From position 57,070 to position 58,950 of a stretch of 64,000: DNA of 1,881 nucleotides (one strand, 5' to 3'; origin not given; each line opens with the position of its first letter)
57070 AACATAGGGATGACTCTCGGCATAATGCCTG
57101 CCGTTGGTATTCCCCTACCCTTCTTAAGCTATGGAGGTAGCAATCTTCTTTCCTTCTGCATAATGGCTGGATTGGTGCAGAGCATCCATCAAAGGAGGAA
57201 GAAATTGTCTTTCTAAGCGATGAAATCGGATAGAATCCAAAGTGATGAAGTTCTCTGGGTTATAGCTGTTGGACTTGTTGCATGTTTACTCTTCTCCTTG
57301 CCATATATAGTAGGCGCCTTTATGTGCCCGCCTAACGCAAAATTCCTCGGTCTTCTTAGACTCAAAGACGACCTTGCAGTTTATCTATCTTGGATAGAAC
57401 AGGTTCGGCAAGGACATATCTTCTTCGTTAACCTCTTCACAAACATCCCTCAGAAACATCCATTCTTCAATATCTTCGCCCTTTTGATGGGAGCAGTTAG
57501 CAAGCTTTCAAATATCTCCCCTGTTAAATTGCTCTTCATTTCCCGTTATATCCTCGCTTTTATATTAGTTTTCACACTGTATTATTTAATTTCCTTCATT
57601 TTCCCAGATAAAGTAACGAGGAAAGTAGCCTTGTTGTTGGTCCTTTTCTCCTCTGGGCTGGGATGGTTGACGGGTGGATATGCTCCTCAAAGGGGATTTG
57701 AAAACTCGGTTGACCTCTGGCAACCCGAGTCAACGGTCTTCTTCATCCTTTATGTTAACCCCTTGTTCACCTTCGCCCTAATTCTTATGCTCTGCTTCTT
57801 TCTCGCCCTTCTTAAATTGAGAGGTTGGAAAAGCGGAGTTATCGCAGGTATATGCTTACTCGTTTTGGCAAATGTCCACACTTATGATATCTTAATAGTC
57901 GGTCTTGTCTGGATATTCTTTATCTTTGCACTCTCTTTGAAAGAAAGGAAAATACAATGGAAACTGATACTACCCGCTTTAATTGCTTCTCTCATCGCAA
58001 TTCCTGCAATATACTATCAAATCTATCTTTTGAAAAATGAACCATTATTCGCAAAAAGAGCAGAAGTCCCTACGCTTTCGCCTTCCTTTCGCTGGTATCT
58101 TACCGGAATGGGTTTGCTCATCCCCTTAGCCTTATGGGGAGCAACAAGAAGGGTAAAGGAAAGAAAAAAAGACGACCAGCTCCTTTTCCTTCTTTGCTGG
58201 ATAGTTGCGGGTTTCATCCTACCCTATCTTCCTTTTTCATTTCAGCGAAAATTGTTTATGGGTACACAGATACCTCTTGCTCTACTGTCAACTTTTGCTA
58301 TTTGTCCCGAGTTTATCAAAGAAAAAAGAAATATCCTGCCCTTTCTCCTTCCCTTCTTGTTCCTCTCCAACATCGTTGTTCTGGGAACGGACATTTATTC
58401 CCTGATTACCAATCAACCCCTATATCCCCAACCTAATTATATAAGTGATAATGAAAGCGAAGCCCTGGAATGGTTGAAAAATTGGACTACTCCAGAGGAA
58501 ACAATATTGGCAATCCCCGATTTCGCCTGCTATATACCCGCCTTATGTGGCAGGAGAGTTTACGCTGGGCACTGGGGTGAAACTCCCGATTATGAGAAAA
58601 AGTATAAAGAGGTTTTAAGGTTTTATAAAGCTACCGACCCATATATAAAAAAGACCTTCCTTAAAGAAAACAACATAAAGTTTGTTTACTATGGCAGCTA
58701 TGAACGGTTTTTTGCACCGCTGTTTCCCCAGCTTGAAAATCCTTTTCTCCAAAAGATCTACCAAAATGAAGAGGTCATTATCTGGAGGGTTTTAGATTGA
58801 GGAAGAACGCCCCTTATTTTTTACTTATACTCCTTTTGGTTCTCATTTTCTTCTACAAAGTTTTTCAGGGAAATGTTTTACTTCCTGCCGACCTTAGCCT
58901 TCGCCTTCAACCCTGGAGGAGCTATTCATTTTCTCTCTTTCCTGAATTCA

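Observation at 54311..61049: Orphan SEDS glycosyltransferase sandwiched between tandem paralogous GT-C-like membrane proteins and a YfhO-like protein, with no class B PBP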

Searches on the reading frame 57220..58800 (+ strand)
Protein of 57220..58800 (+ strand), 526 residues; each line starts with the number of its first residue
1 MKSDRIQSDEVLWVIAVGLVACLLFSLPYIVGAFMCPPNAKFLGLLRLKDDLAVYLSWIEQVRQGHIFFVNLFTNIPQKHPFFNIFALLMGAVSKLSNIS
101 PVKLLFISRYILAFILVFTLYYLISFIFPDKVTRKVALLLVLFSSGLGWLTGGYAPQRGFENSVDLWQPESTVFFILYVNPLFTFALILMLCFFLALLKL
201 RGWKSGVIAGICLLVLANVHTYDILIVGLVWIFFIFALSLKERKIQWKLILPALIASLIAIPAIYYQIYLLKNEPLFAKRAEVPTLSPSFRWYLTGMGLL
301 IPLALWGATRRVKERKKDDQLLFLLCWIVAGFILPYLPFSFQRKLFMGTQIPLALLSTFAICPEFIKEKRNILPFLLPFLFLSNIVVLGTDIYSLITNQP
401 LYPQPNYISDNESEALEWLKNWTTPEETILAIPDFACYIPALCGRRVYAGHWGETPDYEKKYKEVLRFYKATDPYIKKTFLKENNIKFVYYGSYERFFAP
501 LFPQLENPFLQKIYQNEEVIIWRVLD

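Call 3: search_protein_families(library=pfam, proteins=[window:57220-58800:+], max_evalue=0.01)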
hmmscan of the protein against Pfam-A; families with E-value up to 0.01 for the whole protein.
window:57220-58800:+ (526 aa): 0 families

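Call 4: search_protein_families(library=ncbifam, proteins=[window:57220-58800:+], max_evalue=0.01)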
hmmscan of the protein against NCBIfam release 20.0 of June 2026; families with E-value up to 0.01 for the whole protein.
window:57220-58800:+ (526 aa): 0 families
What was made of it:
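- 57220..58800 (+): par2: GT-C-fold glycosyltransferase of an uncharacterised family (526 aa). Predicted to have 11 transmembrane helices and a periplasmic C-terminal domain related to that of AglB/STT3. No Pfam or NCBIfam hit (calls 3, 4).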

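Call 7: find_homologous_proteins(query=window:57220-58800:+)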
Query window:57220-58800:+ (526 aa): 127 proteins with E <= 0.001 among 8000 candidates; the best 120 are listed.
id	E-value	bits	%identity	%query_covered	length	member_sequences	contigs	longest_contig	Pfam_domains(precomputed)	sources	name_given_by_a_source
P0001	0.0e+0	1186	100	100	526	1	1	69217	-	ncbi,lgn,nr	ncbi:hypothetical protein H5T87_00830 [bacterium]|nr:hypothetical protein [bacterium]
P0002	3.4e-246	837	69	98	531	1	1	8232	-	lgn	-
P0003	3.7e-237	807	67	99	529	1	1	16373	-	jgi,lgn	-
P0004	3.0e-235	800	68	99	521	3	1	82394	-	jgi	jgi:hypothetical protein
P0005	1.1e-232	792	67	99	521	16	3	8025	-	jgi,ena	jgi:hypothetical protein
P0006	5.7e-232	790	68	99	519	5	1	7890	-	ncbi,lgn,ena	-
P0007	6.6e-232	789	66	99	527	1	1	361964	-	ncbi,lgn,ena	-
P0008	1.8e-228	778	65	99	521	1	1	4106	-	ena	-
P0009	2.3e-228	778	66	99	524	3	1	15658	-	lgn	-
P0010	8.8e-226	769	66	99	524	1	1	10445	-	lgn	-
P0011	7.3e-183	628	56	98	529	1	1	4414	-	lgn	-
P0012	1.9e-177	610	54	98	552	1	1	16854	PF20176.4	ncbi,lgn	-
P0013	2.1e-177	610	55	99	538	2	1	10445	-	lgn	-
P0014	1.1e-173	597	53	100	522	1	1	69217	-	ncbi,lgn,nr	ncbi:hypothetical protein H5T87_00820 [bacterium]|nr:hypothetical protein [bacterium]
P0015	2.8e-172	593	53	98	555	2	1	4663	PF20176.4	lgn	-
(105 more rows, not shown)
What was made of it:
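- Closest known: Pfam DUF6541. Same: Some database homologues carry the precomputed hit (call 7).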

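Call 8: search_solved_structures(query=window:57220-58800:+, max_evalue=10)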
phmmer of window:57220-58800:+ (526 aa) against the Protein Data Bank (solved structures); distinct sequences matched with E-value up to 10: 0.
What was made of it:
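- Tried and rejected: Pfam, NCBIfam and single-sequence PDB searches found nothing (calls 3, 4, 8).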

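Call 11: search_solved_structures(query=A1, max_evalue=10, show_alignments=2)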
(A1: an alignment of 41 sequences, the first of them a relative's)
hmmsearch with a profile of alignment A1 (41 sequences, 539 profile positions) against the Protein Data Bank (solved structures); distinct sequences matched with E-value up to 10: 8.
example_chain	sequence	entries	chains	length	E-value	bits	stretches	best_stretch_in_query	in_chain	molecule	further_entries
3vu0_A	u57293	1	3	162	0.00019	23.4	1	414-508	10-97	Putative uncharacterized protein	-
2lgz_A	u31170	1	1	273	0.88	11.2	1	417-501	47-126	Dolichyl-diphosphooligosaccharide--protein glycosyltransferase subunit STT3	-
4uil_L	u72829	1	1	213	1.8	10.2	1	47-80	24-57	FAB 314.1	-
4uik_L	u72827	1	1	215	1.8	10.2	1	47-80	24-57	FAB 314.1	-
9cz7_C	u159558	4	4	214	1.9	10.1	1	47-80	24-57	17E6 Fab light chain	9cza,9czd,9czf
4o02_L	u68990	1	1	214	1.9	10.1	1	47-80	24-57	17E6 light chain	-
6njl_J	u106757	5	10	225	2.7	9.6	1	47-80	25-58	15F1 Fab light chain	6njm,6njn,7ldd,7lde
4odv_L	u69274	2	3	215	2.8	9.6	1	46-80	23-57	A6 Fab (IgG2b kappa) light chain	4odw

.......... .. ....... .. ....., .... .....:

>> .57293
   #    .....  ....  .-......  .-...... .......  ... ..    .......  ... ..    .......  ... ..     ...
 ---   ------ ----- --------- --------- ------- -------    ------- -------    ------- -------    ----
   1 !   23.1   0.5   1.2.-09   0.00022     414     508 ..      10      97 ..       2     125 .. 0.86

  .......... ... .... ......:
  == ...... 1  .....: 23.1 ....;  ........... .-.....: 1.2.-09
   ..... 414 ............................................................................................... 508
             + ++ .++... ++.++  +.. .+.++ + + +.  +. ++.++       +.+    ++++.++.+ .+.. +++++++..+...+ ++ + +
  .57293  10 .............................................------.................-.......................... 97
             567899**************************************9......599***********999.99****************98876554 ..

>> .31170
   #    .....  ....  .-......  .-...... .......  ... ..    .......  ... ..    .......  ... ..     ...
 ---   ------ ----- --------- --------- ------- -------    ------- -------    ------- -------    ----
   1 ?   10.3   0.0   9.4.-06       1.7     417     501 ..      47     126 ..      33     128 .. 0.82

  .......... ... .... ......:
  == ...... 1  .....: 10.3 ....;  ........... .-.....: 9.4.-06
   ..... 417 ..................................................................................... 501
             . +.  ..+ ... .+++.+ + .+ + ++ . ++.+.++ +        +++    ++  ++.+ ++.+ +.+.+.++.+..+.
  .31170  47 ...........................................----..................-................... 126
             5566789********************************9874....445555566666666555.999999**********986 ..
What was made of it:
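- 57220..58800 (+): A family profile matches the AglB-S2 C-terminal domain 3vu0 at E = 2e-4 (call 11).
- Closest known: Oligosaccharyltransferases STT3/AglB/PglB. Same: The periplasmic C-terminal domain matches the AglB-S2 C-terminal domain at the sequence-profile level (E = 2e-4, call 11).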

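Call 13: find_related_loci(query=A1, collection=genome_contigs, flank=10000)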
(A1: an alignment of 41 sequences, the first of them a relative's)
Query A1 (526 aa) in genome_contigs; peptide patterns used: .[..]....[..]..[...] (x = any residue, [..] = any of these).
103 stretches matched a pattern; 100 encode a relative of the query (tblastn E <= 1e-3); the best 80 are kept; 80 distinct loci.
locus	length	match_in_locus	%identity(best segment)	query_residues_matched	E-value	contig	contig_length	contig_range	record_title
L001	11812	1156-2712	68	6-526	0e+0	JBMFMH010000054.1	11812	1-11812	MAG: bacterium isolate KM4337-16 NODE_1146_length_11812_cov_36.350430, whole genome shotgun sequence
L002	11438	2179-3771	54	13-525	3e-177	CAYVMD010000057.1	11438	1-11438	MAG TPA_asm: uncultured bacterium isolate binchicken_co193_35 genome assembly, contig: NODE_2944_length_11438_cov_5.0679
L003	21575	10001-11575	66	2-526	0e+0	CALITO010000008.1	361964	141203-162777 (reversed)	MAG: uncultured bacterium isolate S1_Bin_MAXBIN__049_1 genome assembly, contig: c_000000133607, whole genome shotgun seq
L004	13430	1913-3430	39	23-525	1e-100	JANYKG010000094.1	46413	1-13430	MAG: Armatimonadetes bacterium isolate GL140_5_metabinner_15 GL140_5_k141_622791, whole genome shotgun sequence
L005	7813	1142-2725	37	1-524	3e-99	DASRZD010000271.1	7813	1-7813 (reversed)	MAG TPA_asm: Armatimonadota bacterium isolate SMAG_U14142 k141_2713466, whole genome shotgun sequence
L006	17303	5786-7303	37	21-524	9e-99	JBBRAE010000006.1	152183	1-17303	MAG: Armatimonadota bacterium isolate Co_metawrap_2280 Cmw_2280_k141_135332_length_152183_cov_16.0000, whole genome shot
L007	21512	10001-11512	37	13-524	1e-98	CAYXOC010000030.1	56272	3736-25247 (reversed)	MAG TPA_asm: uncultured bacterium isolate binchicken_co152_100 genome assembly, contig: NODE_650_length_56272_cov_14.195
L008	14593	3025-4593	35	4-525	1e-96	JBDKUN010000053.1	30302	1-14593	MAG: Armatimonadota bacterium isolate 8_bin.138 c_000001575627, whole genome shotgun sequence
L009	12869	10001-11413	38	27-494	3e-96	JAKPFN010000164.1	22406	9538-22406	MAG: Armatimonadota bacterium isolate JPMR_metabat.12_sub k141_267508, whole genome shotgun sequence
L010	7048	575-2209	37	1-524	3e-95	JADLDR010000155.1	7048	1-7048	MAG: Armatimonadota bacterium isolate SJ283 c_000000833132, whole genome shotgun sequence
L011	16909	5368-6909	34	11-525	1e-93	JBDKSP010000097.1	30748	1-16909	MAG: Armatimonadota bacterium isolate 6_bin.213 c_000001456747, whole genome shotgun sequence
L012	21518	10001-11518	38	13-516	3e-92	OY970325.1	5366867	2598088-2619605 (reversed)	MAG: uncultured Armatimonadetes bacterium isolate MFD05942.bin.1.84 genome assembly, chromosome: 1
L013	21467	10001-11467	37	7-492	2e-89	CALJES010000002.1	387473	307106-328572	MAG: uncultured bacterium isolate S1_Bin_METABAT__45_1 genome assembly, contig: c_000001013894, whole genome shotgun seq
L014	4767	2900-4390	35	4-489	1e-89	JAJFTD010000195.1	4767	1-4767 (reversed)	MAG: bacterium isolate bin.10 k141_2935517, whole genome shotgun sequence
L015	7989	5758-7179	38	3-468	6e-89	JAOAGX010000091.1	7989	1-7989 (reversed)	MAG: Armatimonadota bacterium isolate SKW42 NODE_89_length_7989_cov_3.949697, whole genome shotgun sequence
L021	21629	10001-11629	34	1-525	3e-80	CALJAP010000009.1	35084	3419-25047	MAG: uncultured bacterium isolate S1_Bin_METABAT__209_1 genome assembly, contig: c_000000924630, whole genome shotgun se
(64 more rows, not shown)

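Call 20: search_protein_families(library=pfam, proteins=[L003:2323-3630:+, L003:3750-4400:+, L003:4430-6373:+, L003:6426-8834:+, L003:13734-15191:-, L003:15167-16051:-, L002:4-1014:+, L002:6091-7554:-, L002:7666-8508:+, L003:814-2028:-], max_evalue=0.001)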
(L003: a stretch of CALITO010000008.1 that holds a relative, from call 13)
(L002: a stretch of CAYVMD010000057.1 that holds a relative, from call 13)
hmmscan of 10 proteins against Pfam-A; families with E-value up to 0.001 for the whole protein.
L003:2323-3630:+ (435 aa): 3 families
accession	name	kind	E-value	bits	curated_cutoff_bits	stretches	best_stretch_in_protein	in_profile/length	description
PF10114.15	PocR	-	6.7e-28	97.9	23.9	1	48-168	40-157/162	Sensory domain found in PocR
PF12833.13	HTH_18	-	5e-24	84.8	33.6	1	349-426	2-79/80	Helix-turn-helix domain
PF00165.29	HTH_AraC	-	1e-19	70.6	26.6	2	335-375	1-41/42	Bacterial regulatory helix-turn-helix proteins, AraC family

L003:3750-4400:+ (216 aa): 2 families
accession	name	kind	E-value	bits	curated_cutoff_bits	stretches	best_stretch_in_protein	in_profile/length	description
PF07963.17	N_methyl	-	9.4e-10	38.1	21.2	1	2-26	3-27/27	Prokaryotic N-terminal methylation motif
PF07596.16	SBP_bac_10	-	2.1e-09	38.3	23.3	1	31-83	2-61/268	Protein of unknown function (DUF1559)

L003:4430-6373:+ (647 aa): 2 families
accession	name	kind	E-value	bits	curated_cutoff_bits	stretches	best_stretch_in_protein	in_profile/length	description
PF20581.3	DUF6785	-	6.7e-137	457.4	25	1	11-510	1-498/498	Family of unknown function (DUF6785)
PF20580.3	DUF6784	-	5.9e-28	97.4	26.4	1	547-641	3-97/101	Domain of unknown function (DUF6784)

L003:6426-8834:+ (802 aa): 1 family
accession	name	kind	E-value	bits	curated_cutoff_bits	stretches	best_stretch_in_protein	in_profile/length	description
PF07705.17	CARDB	-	8e-13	48.9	22.7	2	366-432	24-90/101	CARDB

L003:13734-15191:- (485 aa): 2 families
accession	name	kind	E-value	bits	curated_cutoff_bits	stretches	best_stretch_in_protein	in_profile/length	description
PF04055.27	Radical_SAM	-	1.7e-22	80.8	29.5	1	206-368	2-166/166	Radical SAM superfamily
PF02310.24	B12-binding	-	2.9e-14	53.4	32.1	1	31-146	8-121/121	B12 binding domain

L003:15167-16051:- (294 aa): 1 family
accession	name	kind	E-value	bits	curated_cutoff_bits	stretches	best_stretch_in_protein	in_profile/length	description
PF01904.24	DUF72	-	3e-70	237.1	25.3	1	41-280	1-216/217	Protein of unknown function DUF72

L002:4-1014:+ (336 aa): 3 families
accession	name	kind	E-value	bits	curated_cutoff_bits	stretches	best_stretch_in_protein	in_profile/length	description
PF12833.13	HTH_18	-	1.4e-25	89.8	33.6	1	252-329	2-79/80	Helix-turn-helix domain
PF00165.29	HTH_AraC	-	7.9e-25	86.9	26.6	2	291-329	2-42/42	Bacterial regulatory helix-turn-helix proteins, AraC family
PF10114.15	PocR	-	1.6e-11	44.6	23.9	1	2-71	93-159/162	Sensory domain found in PocR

L002:6091-7554:- (487 aa): 2 families
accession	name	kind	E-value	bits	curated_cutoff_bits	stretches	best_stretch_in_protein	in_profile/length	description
PF04055.27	Radical_SAM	-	4.1e-26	92.6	29.5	1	220-382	2-166/166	Radical SAM superfamily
PF02310.24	B12-binding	-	6.6e-13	49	32.1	1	49-159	12-120/121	B12 binding domain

L002:7666-8508:+ (280 aa): 1 family
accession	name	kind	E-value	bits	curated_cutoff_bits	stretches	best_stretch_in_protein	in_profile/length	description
PF01148.25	CTP_transf_1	-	1.1e-53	183.3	24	1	4-270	2-260/264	Cytidylyltransferase family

L003:814-2028:- (404 aa): 3 families
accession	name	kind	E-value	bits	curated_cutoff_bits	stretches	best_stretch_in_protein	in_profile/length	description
PF00579.31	tRNA-synt_1b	-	2.6e-83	280.2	21.1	1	31-317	4-291/292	tRNA synthetases class I (W and Y)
PF22421.1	SYY_C-terminal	-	8.1e-07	29.3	27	1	331-398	9-81/83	Tyrosine--tRNA ligase SYY-like C-terminal domain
PF01479.30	S4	-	1.5e-05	25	22.8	1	342-377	2-37/48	S4 domain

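Call 22: predict_structure(alignment_id=A1)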
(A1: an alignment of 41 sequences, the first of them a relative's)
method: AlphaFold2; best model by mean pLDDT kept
length: 526 residues; sequences in the alignment: 41
mean_pLDDT: 94.0   pTM: 0.93
mean pLDDT of the five models: 94.0, 93.7, 93.6, 93.0, 92.9
residues with pLDDT >= 90: 460; 70-90: 56; 50-70: 10; < 50: 0
segments of 3 or more residues with pLDDT < 50: none
pLDDT, mean of each block of 10 residues (from residue 1): 79 97 96 95 91 96 96 95 97 97 95 98 95 95 95 82 92 95 97 97 97 97 96 98 96 98 96 92 88 96 96 87 98 92 93 97 69 86 94 91 90 98 97 97 97 94 97 95 98 96 94 98 95
secondary structure, 60 per line:
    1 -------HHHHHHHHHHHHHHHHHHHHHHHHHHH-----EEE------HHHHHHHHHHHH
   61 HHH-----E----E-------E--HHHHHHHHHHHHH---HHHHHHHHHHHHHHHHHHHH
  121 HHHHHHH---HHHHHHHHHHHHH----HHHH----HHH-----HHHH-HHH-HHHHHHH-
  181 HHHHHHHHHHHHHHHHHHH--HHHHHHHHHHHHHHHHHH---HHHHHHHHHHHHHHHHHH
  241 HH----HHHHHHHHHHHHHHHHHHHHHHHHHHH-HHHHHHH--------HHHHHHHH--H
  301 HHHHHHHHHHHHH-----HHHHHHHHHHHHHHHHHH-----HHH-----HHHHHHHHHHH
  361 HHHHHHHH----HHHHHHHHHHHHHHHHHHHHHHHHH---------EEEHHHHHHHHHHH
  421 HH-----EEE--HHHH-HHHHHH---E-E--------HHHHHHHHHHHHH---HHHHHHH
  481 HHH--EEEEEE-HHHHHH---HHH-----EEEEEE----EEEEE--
elements in order: H8-34 E40-42 H49-63 H85-97 H101-127 H131-143 H148-151 H164-167 H173-179 H181-199 H202-219 H223-242 H247-273 H275-281 H290-297 H300-313 H319-336 H350-368 H373-397 E407-409 H410-422 E428-430 H433-436 H438-443 H458-470 H474-483 E486-491 H493-498 E510-515 E520-524
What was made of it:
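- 57220..58800 (+): AF2 model pLDDT 94 (call 22).
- On GT-C glycosyltransferase superfamily (par1/par2): AF2 model pLDDT 94 and pTM 0.93 (call 22).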

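Call 25: fold_search(model_id=the predicted structure, library=pdb)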
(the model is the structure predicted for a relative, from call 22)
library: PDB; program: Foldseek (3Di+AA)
matches with E <= 10: 408; with E <= 0.001: 26
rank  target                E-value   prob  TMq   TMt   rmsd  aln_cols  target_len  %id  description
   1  7zlg_A                1.4e-09  1.00  0.46  0.38  10.9       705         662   11  Cryo-EM structure of C-mannosyltransferase CeDPY19, in complex with acceptor peptide and bound to CMT2-Fab and anti-Fa (released 2023-01-11)
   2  7zli_A                2.2e-09  1.00  0.47  0.40  10.3       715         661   11  Cryo-EM structure of C-mannosyltransferase CeDPY19, in complex with Dol25-P-Man and bound to CMT2-Fab and anti-Fab nan (released 2023-01-11)
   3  8pn9_A                7.0e-09  1.00  0.49  0.41  10.9       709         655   10  Structure of human oligosaccharyltransferase OST-A complex bound to NGI-1 (released 2024-05-08)
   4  3wak                  1.4e-08  1.00  0.53  0.35   9.8       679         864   16  Crystal structure of the Archaeoglobus fulgidus oligosaccharyltransferase (O29867_ARCFU) in the apo form (released 2013-10-30)
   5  6s7o_A                1.7e-08  1.00  0.53  0.44   9.3       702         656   10  Cryo-EM structure of human oligosaccharyltransferase complex OST-A (released 2019-12-18)
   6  9n9j_I                2.7e-08  1.00  0.55  0.44   9.3       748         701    9  Structure of a GRP94 folding intermediate engaged with a CCDC134- and FKBP11-bound secretory translocon (released 2025-11-19)
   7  8if8_C                2.7e-08  1.00  0.55  0.49   7.5       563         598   13  Arabinosyltransferase AftA (released 2023-05-31)
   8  7zlh_A                2.8e-08  1.00  0.43  0.37  11.2       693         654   11  Cryo-EM structure of C-mannosyltransferase CeDPY19, in apo state, bound to CMT2-Fab and anti-Fab nanobody (released 2023-01-11)
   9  5gmy_A                3.0e-08  1.00  0.51  0.35  12.2       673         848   15  Crystal structure of the Archaeoglobus fulgidus oligosaccharyltransferase (O29867_ARCFU) tethered with an acceptor pep (released 2017-02-01)
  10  6s7t_A                3.0e-08  1.00  0.43  0.35  11.3       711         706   11  Cryo-EM structure of human oligosaccharyltransferase complex OST-B (released 2019-12-18)
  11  7e9s_A                3.9e-08  1.00  0.53  0.35  10.8       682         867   15  Archaeal oligosaccharyltransferase AglB from Archaeoglobus fulgidus in complex with an inhibitory peptide and a dolich (released 2021-09-08)
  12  8age_A                4.8e-08  1.00  0.56  0.48  10.2       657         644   12  Structure of yeast oligosaccharylransferase complex with acceptor peptide bound (released 2022-12-07)
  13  7oci_F                5.0e-08  1.00  0.54  0.46  11.4       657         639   12  Cryo-EM structure of yeast Ost6p containing oligosaccharyltransferase complex (released 2022-02-16)
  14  6ezn_F                5.2e-08  1.00  0.52  0.44  10.3       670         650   12  Cryo-EM structure of the yeast oligosaccharyltransferase (OST) complex (released 2018-01-17)
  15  3rce_A                5.7e-08  1.00  0.52  0.42  10.8       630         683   14  Bacterial oligosaccharyltransferase PglB (released 2011-06-15)
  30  3vu0_C                2.1e-02  1.00  0.18  0.58   5.4       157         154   11  Crystal structure of the C-terminal globular domain of oligosaccharyltransferase (AfAglB-S2, AF_0040, O30195_ARCFU) fr (released 2013-01-23)
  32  3vu0_A                3.0e-02  1.00  0.18  0.59   5.2       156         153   11  Crystal structure of the C-terminal globular domain of oligosaccharyltransferase (AfAglB-S2, AF_0040, O30195_ARCFU) fr (released 2013-01-23)
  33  3vu0_B                4.6e-02  1.00  0.18  0.54   6.1       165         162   10  Crystal structure of the C-terminal globular domain of oligosaccharyltransferase (AfAglB-S2, AF_0040, O30195_ARCFU) fr (released 2013-01-23)
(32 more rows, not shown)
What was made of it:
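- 57220..58800 (+): Foldseek against the PDB: DPY19 1.4e-9, STT3/AglB/PglB about 1e-8, AftA 3e-8 (call 25).
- On GT-C glycosyltransferase superfamily (par1/par2): All 26 Foldseek PDB matches with E <= 1e-3 are GT-C enzymes, each at probability 1.0 (call 25).
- Closest known: Oligosaccharyltransferases STT3/AglB/PglB. Same: These are the best structural matches to par2 (Foldseek E 1e-9 to 1e-7, probability 1.0, TM-score about 0.45-0.56) (call 25).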

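Call 36: search_protein_families(library=pfam, proteins=[L007:4602-6461:+, L007:7674-9893:+, L010:2355-4592:+, L021:7548-10040:-], max_evalue=0.01)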
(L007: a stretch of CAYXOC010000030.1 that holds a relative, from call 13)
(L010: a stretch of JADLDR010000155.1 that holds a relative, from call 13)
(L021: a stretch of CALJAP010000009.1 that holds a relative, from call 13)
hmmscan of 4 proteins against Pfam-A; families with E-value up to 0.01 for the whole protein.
L007:4602-6461:+ (619 aa): 4 families
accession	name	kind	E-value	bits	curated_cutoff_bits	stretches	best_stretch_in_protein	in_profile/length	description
PF14574.11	RACo_C_ter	-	1.5e-83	280.3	27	1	361-613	3-249/261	C-terminal domain of RACo the ASKHA domain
PF17651.6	Raco_middle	-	6.4e-61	205.2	26.8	1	195-356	1-162/163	RACo middle region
PF17650.6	RACo_linker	-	1.6e-14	53.9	26.2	1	111-191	3-85/86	RACo linker region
PF00111.32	Fer2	-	7.3e-10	39.1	21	1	10-86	2-76/77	2Fe-2S iron-sulfur cluster binding domain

L007:7674-9893:+ (740 aa): 2 families
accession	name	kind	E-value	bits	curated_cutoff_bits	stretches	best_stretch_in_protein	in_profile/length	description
PF09586.16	YfhO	-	1.9e-20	73.3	28.5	2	117-605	93-553/835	Bacterial membrane protein YfhO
PF19510.5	DUF6044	-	0.00085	18.3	27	1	104-262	84-237/564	Protein of unknown function (DUF6044)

L010:2355-4592:+ (746 aa): 1 family
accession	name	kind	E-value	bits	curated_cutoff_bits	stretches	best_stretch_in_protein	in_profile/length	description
PF09586.16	YfhO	-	2.7e-16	59.6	28.5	2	92-406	75-377/835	Bacterial membrane protein YfhO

L021:7548-10040:- (830 aa): 0 families
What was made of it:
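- On YfhO family (PF09586): Orthologues in L007 and L010 match the N-terminal membrane region of the model as well (call 36).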
